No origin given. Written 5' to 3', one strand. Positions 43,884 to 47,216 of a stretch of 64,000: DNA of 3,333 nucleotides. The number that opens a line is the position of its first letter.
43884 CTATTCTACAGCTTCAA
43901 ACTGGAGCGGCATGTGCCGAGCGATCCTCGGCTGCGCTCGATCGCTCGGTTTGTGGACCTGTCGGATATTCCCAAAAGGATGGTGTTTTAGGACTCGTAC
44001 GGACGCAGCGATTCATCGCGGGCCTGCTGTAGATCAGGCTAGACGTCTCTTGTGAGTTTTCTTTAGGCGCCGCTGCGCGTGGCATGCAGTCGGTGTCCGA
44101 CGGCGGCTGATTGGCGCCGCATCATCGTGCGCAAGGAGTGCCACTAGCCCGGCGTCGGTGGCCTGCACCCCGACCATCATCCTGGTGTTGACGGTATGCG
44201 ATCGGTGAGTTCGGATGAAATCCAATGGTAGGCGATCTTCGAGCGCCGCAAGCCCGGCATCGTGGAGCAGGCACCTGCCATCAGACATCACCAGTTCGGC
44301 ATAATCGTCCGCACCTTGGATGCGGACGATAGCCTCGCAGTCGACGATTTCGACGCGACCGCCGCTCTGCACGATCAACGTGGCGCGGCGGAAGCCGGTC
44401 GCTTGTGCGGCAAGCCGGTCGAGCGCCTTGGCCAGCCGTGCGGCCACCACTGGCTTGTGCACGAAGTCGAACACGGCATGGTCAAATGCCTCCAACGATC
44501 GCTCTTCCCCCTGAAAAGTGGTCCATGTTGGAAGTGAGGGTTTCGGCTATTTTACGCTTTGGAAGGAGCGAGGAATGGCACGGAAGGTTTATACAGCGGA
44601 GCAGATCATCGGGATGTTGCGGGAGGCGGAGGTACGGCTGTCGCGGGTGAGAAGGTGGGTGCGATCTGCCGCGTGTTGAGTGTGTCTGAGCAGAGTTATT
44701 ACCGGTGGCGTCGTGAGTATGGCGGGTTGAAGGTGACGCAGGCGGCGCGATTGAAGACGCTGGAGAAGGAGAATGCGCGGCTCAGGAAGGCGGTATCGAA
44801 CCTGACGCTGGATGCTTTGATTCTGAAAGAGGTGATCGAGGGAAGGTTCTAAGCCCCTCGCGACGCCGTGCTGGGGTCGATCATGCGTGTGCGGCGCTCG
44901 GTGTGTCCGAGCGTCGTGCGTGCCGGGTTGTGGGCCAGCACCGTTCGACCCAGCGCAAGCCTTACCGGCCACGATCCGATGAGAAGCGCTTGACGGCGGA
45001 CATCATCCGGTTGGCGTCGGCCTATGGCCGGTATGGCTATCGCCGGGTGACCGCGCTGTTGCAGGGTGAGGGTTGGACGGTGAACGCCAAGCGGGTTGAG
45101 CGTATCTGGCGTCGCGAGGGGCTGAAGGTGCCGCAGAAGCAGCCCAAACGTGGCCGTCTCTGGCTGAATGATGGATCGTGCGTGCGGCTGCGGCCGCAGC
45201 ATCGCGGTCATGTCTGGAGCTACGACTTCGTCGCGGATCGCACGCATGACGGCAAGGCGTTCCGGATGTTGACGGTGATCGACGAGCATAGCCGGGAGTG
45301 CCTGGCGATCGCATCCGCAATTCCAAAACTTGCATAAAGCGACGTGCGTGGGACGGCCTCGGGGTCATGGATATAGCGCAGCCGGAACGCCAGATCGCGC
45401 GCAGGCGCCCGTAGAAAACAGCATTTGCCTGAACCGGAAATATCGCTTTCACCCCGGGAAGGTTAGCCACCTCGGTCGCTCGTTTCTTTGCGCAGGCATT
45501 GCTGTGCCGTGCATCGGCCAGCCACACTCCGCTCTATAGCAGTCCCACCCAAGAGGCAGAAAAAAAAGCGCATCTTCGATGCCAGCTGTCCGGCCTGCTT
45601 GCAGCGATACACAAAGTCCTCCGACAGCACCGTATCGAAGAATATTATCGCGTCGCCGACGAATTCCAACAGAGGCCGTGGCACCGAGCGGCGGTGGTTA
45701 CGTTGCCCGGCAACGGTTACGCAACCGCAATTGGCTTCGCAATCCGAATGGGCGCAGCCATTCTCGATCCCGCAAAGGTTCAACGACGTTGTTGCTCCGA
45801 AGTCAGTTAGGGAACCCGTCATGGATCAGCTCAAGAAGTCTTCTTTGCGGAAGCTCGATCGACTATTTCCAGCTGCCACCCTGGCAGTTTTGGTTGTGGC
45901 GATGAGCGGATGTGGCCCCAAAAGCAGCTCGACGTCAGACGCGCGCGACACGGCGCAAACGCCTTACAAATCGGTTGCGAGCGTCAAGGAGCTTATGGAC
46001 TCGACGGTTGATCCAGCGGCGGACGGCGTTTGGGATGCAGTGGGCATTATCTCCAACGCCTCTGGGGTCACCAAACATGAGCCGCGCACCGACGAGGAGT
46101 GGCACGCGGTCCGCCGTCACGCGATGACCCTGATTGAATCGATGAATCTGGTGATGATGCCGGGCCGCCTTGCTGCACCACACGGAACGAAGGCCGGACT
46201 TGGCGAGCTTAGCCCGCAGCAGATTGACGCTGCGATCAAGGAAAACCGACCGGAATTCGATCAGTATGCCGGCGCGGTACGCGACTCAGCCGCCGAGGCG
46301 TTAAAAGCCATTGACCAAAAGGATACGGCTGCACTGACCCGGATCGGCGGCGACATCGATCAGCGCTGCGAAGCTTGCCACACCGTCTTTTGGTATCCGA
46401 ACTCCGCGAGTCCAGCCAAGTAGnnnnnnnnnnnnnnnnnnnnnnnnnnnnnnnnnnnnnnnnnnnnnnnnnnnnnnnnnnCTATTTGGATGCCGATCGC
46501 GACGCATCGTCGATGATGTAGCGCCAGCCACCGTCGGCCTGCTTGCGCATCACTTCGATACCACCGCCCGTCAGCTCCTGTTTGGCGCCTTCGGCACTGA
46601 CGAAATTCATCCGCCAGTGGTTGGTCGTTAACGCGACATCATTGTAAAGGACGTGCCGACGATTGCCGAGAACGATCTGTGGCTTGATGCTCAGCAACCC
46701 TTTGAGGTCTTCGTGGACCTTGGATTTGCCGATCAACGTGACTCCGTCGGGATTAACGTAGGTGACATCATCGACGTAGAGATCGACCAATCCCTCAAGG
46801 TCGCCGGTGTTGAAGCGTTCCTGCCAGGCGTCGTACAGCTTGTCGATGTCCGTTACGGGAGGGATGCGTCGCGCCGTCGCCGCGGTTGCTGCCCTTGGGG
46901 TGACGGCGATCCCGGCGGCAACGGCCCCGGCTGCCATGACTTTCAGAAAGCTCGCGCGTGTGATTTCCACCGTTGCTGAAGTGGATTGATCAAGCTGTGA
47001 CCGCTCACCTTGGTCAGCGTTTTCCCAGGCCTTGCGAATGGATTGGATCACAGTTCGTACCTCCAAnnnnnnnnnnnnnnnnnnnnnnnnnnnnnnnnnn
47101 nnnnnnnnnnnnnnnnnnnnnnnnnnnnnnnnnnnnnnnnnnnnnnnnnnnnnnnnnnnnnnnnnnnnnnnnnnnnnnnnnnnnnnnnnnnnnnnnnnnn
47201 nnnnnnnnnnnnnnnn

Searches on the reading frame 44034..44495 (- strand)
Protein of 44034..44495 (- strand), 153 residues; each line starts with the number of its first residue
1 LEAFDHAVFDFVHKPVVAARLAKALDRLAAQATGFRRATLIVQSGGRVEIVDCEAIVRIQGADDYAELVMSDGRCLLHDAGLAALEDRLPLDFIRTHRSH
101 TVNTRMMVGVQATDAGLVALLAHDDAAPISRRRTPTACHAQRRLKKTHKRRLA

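Call 70: search_protein_families(library=pfam, proteins=[window:44034-44495:-], max_evalue=0.01)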
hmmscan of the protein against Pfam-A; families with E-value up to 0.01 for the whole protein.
window:44034-44495:- (153 aa): 1 family
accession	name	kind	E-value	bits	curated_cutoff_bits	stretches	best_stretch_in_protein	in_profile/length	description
PF04397.21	LytTR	-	1.4e-10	41.7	22.6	1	47-134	2-90/98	LytTr DNA-binding domain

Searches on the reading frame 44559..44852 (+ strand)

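Call 12: search_protein_families(library=pfam, proteins=[window:44559-44852:+])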
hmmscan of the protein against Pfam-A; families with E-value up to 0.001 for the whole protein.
window:44559-44852:+ (97 aa): 2 families
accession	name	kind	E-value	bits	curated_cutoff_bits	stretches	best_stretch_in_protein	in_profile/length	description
PF01527.26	HTH_Tnp_1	-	2.3e-13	50.6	24.1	1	29-79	22-74/75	Transposase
PF13384.12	HTH_23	-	6.9e-05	23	24.6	1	29-57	15-46/50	Homeodomain-like domain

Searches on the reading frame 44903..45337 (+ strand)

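Call 12: search_protein_families(library=pfam, proteins=[window:44903-45337:+])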
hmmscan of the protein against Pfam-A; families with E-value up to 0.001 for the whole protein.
window:44903-45337:+ (144 aa): 2 families
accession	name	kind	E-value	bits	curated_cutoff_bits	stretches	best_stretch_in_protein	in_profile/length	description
PF13276.12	HTH_21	-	3.4e-14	53.3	28.1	1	27-81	3-59/60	HTH-like domain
PF00665.32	rve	-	9.8e-05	23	32.6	1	100-137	3-41/102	Integrase core domain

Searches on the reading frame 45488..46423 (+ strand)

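Call 12: search_protein_families(library=pfam, proteins=[window:45488-46423:+])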
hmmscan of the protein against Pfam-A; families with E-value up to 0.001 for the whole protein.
window:45488-46423:+ (311 aa): 1 family
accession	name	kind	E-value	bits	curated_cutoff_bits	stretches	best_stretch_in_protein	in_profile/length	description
PF01322.25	Cytochrom_C_2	-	8.8e-06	27.1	26.5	1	243-301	62-120/121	Cytochrome C'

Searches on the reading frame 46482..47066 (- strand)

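Call 12: search_protein_families(library=pfam, proteins=[window:46482-47066:-])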
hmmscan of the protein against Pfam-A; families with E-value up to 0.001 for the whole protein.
window:46482-47066:- (194 aa): 3 families
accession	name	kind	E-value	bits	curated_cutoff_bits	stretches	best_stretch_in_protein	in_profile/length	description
PF14534.12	DUF4440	-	7.9e-12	46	25.2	1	74-182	1-106/107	Domain of unknown function (DUF4440)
PF12680.13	SnoaL_2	-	6.7e-09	36.7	27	1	80-182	3-100/102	SnoaL-like domain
PF13474.12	SnoaL_3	-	5.3e-06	27.2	22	1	74-183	1-111/121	SnoaL-like domain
